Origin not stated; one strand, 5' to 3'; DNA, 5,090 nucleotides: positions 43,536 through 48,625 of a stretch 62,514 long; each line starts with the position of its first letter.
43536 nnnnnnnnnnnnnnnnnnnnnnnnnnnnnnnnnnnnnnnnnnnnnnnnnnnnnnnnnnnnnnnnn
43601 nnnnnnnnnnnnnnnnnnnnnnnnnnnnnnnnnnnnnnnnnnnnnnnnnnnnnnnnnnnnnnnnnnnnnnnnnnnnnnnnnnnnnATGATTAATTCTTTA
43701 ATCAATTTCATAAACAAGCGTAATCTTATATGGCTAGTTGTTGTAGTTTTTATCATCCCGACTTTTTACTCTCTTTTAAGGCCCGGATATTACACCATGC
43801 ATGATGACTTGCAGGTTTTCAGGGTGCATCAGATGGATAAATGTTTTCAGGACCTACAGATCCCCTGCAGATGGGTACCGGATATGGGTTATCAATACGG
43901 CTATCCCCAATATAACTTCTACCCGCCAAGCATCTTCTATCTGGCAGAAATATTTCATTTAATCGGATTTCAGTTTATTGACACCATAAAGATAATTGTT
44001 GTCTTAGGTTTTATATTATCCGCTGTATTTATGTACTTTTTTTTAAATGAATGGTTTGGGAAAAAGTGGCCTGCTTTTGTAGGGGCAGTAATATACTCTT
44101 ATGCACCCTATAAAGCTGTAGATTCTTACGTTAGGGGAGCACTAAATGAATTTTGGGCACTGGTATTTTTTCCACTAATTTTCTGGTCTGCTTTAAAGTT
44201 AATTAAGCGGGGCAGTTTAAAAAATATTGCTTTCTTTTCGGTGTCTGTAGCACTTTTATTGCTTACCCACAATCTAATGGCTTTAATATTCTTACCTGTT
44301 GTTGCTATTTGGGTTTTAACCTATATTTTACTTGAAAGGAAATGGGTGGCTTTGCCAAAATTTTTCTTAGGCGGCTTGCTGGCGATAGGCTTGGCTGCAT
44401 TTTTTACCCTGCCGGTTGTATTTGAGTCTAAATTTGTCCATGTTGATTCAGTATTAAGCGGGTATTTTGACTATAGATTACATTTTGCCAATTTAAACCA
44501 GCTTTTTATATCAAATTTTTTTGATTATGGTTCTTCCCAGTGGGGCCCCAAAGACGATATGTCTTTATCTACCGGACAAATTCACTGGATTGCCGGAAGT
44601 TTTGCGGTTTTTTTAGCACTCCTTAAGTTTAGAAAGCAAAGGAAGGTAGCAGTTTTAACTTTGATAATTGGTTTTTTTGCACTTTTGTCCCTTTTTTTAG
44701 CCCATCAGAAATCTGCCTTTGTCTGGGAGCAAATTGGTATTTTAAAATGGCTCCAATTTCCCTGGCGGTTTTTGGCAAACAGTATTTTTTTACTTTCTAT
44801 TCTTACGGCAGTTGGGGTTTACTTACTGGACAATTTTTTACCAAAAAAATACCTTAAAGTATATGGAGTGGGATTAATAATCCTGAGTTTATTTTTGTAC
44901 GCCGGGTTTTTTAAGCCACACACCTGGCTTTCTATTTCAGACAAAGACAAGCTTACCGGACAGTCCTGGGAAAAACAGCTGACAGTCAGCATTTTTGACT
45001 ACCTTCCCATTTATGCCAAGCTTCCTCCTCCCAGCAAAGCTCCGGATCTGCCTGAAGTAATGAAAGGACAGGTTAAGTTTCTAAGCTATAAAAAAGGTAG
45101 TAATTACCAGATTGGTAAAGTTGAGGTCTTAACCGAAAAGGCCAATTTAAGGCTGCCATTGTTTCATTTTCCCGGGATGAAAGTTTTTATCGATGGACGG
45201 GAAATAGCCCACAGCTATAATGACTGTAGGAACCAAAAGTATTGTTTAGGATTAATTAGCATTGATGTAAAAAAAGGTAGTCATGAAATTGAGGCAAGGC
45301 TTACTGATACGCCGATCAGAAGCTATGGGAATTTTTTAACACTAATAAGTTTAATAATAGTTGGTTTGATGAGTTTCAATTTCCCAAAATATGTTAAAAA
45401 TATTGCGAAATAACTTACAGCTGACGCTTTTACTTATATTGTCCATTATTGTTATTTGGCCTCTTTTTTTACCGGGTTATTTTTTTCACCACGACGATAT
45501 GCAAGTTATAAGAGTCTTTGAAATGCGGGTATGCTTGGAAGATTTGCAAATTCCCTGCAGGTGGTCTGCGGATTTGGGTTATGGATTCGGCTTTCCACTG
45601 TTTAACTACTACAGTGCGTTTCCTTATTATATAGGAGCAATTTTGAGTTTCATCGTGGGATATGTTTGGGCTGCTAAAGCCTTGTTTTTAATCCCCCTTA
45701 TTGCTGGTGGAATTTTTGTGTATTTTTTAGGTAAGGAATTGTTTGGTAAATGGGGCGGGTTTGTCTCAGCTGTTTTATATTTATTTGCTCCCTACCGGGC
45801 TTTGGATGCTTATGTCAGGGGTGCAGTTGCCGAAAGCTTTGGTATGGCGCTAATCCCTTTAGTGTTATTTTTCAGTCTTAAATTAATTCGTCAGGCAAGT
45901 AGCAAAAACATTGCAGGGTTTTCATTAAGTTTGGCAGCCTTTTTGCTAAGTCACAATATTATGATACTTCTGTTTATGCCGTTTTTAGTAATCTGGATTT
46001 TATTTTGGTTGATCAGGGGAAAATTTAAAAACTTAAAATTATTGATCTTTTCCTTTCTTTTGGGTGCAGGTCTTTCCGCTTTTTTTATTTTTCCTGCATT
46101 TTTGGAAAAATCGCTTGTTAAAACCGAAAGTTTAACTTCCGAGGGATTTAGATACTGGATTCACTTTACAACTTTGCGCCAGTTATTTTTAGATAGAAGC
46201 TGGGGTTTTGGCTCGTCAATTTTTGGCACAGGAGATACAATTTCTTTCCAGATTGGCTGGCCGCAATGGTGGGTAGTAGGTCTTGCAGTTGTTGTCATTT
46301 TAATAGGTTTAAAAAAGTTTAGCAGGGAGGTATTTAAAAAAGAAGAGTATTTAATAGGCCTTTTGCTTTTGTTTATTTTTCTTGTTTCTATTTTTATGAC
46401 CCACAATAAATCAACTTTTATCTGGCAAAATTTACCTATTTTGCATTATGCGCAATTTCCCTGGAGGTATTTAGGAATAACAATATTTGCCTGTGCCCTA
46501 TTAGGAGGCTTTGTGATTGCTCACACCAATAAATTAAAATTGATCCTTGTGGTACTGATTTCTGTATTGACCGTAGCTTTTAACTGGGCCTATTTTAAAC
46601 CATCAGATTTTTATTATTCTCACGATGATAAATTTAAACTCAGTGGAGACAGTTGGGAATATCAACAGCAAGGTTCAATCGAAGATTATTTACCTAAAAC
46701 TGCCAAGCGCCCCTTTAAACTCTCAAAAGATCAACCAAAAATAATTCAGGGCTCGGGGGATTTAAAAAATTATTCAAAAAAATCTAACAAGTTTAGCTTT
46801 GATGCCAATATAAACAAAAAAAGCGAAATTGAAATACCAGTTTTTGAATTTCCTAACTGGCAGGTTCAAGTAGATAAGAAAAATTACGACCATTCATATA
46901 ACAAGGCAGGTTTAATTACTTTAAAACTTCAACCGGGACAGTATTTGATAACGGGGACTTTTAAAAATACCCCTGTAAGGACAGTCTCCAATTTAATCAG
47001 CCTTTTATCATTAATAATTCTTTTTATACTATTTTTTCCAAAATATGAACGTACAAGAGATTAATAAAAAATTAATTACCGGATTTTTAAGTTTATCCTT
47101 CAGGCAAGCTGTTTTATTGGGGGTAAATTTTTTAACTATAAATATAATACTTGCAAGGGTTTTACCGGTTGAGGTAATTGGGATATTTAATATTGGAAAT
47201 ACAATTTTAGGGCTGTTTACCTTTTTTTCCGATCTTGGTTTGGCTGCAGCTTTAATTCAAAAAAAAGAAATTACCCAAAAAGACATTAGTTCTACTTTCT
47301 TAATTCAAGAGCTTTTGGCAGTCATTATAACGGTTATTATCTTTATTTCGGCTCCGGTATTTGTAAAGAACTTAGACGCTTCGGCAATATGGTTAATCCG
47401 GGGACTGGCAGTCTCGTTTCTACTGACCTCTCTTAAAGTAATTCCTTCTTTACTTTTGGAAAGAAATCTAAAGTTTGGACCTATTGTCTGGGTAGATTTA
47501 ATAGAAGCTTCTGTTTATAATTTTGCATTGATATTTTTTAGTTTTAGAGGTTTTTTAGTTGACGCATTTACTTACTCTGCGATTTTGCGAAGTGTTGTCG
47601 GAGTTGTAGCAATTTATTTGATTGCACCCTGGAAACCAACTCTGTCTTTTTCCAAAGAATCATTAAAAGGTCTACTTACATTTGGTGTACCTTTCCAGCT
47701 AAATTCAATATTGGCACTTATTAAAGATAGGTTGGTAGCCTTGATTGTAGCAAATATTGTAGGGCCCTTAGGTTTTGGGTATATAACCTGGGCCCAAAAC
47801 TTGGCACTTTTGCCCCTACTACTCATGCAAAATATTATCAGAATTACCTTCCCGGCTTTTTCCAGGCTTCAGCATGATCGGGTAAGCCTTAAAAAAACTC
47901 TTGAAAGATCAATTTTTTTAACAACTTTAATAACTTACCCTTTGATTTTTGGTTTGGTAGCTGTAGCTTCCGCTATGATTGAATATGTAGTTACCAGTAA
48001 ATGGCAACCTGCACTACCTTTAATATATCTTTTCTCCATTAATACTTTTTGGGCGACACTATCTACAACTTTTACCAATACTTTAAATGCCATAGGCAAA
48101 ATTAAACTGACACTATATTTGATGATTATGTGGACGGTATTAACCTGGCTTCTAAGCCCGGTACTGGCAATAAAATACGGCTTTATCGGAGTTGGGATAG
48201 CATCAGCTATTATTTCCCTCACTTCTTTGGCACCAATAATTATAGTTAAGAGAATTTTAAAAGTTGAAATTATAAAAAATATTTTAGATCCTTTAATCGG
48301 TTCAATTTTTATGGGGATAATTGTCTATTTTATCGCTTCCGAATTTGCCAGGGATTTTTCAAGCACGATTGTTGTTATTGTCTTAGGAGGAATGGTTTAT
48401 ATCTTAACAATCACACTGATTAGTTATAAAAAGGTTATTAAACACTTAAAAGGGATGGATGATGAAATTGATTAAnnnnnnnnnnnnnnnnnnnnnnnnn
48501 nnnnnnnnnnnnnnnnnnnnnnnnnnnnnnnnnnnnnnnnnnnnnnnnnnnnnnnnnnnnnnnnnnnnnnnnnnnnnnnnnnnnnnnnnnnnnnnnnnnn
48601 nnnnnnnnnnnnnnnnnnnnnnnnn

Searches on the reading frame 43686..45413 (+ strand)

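Call 67: search_protein_families(library=pfam, proteins=[window:43686-45413:+], max_evalue=0.0001)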
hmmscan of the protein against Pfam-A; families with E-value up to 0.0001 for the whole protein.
window:43686-45413:+ (575 aa): 1 family
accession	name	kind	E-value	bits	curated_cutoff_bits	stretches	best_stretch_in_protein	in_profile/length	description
PF09586.16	YfhO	-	4.3e-08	32.4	28.5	1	76-414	68-390/835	Bacterial membrane protein YfhO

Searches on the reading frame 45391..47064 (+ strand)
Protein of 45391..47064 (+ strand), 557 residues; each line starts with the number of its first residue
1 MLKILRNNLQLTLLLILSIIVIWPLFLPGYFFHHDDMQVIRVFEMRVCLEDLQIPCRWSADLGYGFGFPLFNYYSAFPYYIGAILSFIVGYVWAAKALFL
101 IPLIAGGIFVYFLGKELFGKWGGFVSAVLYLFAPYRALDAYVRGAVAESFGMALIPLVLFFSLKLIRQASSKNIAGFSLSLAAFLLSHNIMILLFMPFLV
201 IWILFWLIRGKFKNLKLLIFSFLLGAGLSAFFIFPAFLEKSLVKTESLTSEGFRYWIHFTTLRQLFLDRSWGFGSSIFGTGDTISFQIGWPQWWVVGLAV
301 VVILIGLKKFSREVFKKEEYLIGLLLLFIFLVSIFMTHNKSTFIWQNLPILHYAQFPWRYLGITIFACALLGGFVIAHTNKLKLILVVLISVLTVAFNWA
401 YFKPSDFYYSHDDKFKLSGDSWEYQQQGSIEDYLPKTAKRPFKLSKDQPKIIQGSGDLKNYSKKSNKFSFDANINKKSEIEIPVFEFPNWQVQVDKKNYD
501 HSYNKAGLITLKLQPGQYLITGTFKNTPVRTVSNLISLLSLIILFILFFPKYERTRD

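Call 68: search_protein_families(library=pfam, proteins=[window:45391-47064:+], max_evalue=0.0001)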
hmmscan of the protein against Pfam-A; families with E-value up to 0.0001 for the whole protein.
window:45391-47064:+ (557 aa): 1 family
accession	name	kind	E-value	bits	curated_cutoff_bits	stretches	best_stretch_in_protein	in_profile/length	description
PF10131.15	PTPS_related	-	1.9e-15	56.8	26.4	1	71-415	1-320/621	6-pyruvoyl-tetrahydropterin synthase related domain; membrane protein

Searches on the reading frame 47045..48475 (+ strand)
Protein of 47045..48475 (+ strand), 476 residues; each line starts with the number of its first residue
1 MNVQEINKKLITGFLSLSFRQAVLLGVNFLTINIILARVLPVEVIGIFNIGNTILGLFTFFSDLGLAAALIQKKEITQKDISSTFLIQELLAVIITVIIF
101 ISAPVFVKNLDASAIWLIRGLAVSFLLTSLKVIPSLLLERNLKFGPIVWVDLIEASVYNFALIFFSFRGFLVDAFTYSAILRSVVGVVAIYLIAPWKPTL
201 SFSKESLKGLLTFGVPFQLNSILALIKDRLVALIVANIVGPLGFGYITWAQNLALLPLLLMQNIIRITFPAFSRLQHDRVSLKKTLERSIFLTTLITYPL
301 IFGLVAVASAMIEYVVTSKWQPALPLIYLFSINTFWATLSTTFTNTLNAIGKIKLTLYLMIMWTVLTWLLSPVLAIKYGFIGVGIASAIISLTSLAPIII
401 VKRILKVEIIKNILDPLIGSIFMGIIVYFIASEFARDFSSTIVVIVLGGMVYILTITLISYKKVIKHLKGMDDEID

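Call 68: search_protein_families(library=pfam, proteins=[window:47045-48475:+], max_evalue=0.0001)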
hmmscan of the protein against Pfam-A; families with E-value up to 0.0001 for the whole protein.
window:47045-48475:+ (476 aa): 2 families
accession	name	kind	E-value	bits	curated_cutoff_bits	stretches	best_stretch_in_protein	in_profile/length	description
PF13440.11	Polysacc_synt_3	-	7.1e-51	173.6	23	1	35-324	1-292/293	Polysaccharide biosynthesis protein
PF01943.22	Polysacc_synt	-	4.6e-19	69.3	28.2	1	24-276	15-274/274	Polysaccharide biosynthesis protein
